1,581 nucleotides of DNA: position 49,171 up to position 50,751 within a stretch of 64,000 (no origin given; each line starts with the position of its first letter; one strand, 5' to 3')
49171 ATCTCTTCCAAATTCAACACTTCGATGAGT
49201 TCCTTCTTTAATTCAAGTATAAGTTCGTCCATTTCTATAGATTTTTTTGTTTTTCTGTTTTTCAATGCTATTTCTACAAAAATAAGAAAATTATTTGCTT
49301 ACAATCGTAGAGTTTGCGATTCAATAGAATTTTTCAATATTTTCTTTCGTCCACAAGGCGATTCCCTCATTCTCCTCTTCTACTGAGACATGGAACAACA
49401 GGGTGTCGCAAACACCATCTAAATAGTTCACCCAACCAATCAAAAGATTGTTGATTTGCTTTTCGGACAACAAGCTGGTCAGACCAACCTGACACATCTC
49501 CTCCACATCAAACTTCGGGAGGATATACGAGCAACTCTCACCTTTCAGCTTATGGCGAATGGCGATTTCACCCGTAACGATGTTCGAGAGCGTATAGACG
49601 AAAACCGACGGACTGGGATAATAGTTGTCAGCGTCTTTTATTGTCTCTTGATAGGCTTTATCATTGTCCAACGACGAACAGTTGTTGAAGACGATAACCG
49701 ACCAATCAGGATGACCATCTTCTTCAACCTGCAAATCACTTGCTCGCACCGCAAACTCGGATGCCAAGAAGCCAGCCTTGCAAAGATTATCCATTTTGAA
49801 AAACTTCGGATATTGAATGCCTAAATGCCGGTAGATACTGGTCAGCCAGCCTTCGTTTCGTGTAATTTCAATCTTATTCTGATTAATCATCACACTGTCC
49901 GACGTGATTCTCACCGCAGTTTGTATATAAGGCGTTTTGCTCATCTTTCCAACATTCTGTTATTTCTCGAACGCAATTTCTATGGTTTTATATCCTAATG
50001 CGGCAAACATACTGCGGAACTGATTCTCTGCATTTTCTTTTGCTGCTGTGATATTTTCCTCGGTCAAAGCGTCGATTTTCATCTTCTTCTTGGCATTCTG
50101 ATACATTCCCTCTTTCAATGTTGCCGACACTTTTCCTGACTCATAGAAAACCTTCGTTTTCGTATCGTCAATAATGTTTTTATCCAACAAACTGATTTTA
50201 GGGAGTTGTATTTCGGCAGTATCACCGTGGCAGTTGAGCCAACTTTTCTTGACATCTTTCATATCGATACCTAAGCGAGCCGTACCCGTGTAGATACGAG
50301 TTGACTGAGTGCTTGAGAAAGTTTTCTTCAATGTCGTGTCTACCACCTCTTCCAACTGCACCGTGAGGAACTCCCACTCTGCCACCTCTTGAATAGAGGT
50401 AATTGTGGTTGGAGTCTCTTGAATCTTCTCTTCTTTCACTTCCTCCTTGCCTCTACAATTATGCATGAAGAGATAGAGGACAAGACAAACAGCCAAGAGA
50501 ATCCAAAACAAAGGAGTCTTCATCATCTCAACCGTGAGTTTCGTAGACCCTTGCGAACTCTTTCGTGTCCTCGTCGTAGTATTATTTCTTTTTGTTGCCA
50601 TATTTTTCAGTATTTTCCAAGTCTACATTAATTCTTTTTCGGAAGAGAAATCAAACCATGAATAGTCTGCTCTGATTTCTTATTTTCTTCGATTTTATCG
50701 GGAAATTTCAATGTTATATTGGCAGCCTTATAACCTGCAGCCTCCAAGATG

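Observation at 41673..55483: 15-gene aryl-polyene/flexirubin-like type II PKS-FAS operon with a reduced, atypical gene set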

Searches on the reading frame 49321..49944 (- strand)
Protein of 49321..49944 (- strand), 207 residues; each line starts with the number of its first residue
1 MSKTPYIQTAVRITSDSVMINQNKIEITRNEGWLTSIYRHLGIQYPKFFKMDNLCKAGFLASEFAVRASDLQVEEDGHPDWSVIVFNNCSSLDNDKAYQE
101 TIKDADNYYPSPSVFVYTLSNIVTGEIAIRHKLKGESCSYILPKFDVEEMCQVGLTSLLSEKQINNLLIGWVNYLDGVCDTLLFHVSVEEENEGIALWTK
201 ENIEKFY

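Call 4: search_protein_families(library=pfam, proteins=[window:49321-49944:-], max_evalue=0.01)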
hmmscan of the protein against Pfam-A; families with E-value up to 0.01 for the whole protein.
window:49321-49944:- (207 aa): 1 family
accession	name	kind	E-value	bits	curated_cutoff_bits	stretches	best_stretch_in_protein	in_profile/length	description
PF20780.2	TssR_M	-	0.00045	20.3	25.7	1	99-173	10-80/86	TssR second domain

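Call 6: search_protein_families(library=ncbifam, proteins=[window:49321-49944:-], max_evalue=0.01)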
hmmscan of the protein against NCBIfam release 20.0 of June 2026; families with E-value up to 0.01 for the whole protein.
window:49321-49944:- (207 aa): 2 families
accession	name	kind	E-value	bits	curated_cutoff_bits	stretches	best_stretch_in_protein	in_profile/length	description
TIGR03150.1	fabF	equivalog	2.4e-06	26.5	493.75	1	49-139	66-156/407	beta-ketoacyl-ACP synthase II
NF005589.0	PRK07314.1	subfamily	1.8e-05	23.7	387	1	50-139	70-159/413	beta-ketoacyl-ACP synthase II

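Call 56: search_protein_families(library=pfam, proteins=[window:49321-49944:-], max_evalue=5)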
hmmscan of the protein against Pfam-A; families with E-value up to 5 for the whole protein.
window:49321-49944:- (207 aa): 2 families
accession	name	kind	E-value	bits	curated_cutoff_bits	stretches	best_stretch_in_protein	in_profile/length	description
PF20780.2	TssR_M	-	0.00045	20.3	25.7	1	99-173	10-80/86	TssR second domain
PF00109.32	ketoacyl-synt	-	0.18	11.8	20.8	1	49-139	84-169/252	Beta-ketoacyl synthase, N-terminal domain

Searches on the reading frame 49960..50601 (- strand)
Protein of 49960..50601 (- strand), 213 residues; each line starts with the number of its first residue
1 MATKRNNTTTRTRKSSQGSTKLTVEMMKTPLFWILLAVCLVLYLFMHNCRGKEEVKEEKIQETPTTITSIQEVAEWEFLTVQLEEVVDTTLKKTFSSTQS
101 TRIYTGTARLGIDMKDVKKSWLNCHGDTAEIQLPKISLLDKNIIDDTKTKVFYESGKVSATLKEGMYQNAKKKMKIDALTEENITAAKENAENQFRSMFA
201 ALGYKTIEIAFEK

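Call 4: search_protein_families(library=pfam, proteins=[window:49960-50601:-], max_evalue=0.01)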
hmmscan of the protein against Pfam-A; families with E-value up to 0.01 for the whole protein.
window:49960-50601:- (213 aa): 2 families
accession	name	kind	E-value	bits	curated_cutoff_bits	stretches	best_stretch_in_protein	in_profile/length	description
PF14014.11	DUF4230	-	4.6e-30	105.1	27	1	69-209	2-148/148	Protein of unknown function (DUF4230)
PF11666.13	DUF2933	-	0.007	16.9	21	0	31-57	23-49/52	Protein of unknown function (DUF2933)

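Call 6: search_protein_families(library=ncbifam, proteins=[window:49960-50601:-], max_evalue=0.01)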
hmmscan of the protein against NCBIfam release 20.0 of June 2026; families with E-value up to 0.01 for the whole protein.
window:49960-50601:- (213 aa): 0 families
